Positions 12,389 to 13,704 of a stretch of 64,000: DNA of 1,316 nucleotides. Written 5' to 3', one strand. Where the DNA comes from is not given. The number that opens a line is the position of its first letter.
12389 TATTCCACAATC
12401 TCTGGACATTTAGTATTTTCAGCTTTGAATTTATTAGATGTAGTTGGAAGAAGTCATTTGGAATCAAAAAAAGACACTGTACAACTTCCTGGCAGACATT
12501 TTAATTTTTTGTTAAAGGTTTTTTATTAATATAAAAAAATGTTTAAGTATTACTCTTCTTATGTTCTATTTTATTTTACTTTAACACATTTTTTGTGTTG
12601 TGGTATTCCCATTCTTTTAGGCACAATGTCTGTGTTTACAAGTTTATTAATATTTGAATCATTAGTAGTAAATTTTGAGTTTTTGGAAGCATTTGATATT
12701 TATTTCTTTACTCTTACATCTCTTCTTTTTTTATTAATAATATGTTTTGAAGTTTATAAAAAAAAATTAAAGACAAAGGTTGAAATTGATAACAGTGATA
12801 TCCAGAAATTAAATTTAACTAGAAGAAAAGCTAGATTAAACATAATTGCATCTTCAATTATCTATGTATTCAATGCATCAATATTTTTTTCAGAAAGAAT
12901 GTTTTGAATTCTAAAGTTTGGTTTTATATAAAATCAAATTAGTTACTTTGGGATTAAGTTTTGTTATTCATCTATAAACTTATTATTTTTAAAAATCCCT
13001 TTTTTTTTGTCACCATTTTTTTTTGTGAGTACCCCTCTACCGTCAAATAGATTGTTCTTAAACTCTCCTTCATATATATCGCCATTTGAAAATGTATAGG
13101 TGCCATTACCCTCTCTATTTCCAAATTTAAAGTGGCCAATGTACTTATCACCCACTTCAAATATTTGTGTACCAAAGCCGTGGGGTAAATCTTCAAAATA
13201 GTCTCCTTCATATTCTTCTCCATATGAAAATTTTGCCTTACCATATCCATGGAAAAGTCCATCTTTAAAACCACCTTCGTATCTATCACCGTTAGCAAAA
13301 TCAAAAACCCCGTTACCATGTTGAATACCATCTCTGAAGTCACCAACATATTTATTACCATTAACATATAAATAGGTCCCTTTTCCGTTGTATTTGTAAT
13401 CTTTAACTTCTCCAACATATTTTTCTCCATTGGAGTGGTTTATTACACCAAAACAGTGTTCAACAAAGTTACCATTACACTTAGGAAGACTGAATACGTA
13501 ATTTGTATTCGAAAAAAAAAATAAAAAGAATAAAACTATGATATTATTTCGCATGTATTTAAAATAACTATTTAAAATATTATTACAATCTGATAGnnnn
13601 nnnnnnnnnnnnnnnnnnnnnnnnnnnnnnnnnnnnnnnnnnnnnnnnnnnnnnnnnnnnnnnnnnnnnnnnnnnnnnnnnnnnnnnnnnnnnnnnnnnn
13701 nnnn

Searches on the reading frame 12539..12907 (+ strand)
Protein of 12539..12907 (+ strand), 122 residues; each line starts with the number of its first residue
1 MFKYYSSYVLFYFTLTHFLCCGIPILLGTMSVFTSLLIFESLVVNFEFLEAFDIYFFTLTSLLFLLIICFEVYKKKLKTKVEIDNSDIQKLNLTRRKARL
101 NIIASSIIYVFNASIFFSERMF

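Call 4: search_protein_families(library=pfam, proteins=[window:12539-12907:+], max_evalue=0.1)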
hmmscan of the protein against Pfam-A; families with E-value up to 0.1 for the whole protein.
window:12539-12907:+ (122 aa): 1 family
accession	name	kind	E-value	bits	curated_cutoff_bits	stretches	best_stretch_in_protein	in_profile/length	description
PF24818.1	PH_TRF2_HOY1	-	0.011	16.1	24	1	68-119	33-81/119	TRF2/HOY1 PH-like domain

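Call 5: search_protein_families(library=ncbifam, proteins=[window:12539-12907:+], max_evalue=0.1)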
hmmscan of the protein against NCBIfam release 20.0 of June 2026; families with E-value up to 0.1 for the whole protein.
window:12539-12907:+ (122 aa): 0 families

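Call 98: find_homologous_proteins(query=A6, max_evalue=0.001)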
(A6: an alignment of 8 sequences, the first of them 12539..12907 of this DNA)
Query A6 (8 sequences) (122 aa, profile of the alignment): 84 proteins with E <= 0.001 among 5707 candidates.
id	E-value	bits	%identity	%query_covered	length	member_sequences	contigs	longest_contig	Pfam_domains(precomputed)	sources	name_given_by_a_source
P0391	3.6e-52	194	48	99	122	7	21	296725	-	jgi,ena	-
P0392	2.6e-51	191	48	100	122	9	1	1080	-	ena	-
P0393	2.9e-51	191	45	98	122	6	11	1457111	-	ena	-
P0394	3.5e-51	190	48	100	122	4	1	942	-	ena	-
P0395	5.6e-51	190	39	98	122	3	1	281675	-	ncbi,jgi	jgi:hypothetical protein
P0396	8.7e-51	189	52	100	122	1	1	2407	-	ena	-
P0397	1.7e-50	188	48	98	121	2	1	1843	-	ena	-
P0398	2.0e-50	188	50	100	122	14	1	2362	-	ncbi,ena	-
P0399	3.4e-50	187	46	98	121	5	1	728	-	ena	-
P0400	3.9e-50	187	48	100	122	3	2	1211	-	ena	-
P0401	4.2e-50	187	48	99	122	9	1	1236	-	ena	-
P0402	3.2e-49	184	47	98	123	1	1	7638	-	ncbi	-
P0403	9.8e-49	183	48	100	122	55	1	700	-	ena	-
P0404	1.0e-48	182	42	98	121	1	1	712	-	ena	-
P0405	2.1e-48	181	50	100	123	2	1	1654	-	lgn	-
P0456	1.3e-33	134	34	97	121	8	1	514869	-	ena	-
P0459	4.3e-32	129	31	98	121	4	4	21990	-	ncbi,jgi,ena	-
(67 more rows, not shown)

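Call 99: find_encoding_contigs(protein=P0456, flank=6000, max_places=2)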
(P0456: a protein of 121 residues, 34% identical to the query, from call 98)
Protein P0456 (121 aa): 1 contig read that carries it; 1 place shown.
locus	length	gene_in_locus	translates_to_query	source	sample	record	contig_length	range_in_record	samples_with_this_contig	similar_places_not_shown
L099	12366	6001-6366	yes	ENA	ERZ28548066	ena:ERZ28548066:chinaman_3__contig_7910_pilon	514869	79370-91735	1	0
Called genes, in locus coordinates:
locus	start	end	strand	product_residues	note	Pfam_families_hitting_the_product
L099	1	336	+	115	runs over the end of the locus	-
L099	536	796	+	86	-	-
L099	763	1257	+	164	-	PF13524:Glyco_trans_1_2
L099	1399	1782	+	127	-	-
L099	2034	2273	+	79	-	PF13524:Glyco_trans_1_2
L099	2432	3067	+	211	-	PF08856:DUF1826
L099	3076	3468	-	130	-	-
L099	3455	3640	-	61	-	-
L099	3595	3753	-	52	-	-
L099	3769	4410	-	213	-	-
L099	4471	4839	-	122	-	-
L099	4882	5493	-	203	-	PF01545:Cation_efflux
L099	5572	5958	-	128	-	-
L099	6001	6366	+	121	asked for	-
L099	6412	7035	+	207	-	PF00005:ABC_tran, PF13166:AAA_13 (faint), PF13304:AAA_21 (faint)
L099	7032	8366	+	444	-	PF02687:FtsX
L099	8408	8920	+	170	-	PF11736:DUF3299 (weak)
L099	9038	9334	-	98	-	PF02652:Lactate_perm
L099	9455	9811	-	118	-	-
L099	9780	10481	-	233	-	PF02652:Lactate_perm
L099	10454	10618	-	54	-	PF02652:Lactate_perm (weak)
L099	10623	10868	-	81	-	-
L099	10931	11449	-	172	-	-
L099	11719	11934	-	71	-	PF04307:YdjM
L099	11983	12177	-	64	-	-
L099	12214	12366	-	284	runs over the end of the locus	PF02475:TRM5-TYW2_MTfase (weak), PF05575:V_cholerae_RfbT, PF05050:Methyltransf_21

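Call 100: find_encoding_contigs(protein=P0459, flank=6000, max_places=2)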
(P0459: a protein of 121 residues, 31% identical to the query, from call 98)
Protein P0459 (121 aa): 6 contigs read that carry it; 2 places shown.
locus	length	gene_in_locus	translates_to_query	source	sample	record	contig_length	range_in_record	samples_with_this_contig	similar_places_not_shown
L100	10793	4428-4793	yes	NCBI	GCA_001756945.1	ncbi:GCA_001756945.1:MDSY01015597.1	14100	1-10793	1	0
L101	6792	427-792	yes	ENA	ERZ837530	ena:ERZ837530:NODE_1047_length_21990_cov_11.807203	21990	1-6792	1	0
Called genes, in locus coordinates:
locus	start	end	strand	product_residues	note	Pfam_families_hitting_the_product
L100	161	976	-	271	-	PF19795:DUF6279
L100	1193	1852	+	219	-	PF08856:DUF1826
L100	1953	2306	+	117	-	PF12893:Lumazine_bd_2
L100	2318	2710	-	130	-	-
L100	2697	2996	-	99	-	PF00403:HMA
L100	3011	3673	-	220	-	-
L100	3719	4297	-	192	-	PF01545:Cation_efflux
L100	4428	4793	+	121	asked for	-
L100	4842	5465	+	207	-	PF00005:ABC_tran, PF20720:nSTAND3 (faint), PF13304:AAA_21 (faint)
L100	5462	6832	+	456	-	PF02687:FtsX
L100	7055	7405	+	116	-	PF11736:DUF3299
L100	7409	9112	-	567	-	PF02652:Lactate_perm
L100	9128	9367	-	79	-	-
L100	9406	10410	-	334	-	PF04307:YdjM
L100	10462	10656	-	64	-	-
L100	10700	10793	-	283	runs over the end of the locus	PF02475:TRM5-TYW2_MTfase (weak), PF05050:Methyltransf_21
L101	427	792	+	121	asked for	-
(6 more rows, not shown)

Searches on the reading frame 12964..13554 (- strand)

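Call 4: search_protein_families(library=pfam, proteins=[window:12964-13554:-], max_evalue=0.1)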
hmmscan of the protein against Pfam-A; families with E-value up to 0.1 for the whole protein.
window:12964-13554:- (196 aa): 1 family
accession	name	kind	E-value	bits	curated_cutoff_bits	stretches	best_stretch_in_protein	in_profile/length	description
PF02493.26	MORN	-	1.6e-34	116.1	22.5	6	69-91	1-23/23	MORN repeat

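Call 5: search_protein_families(library=ncbifam, proteins=[window:12964-13554:-], max_evalue=0.1)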
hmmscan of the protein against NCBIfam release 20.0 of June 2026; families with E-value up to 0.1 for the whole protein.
window:12964-13554:- (196 aa): 0 families
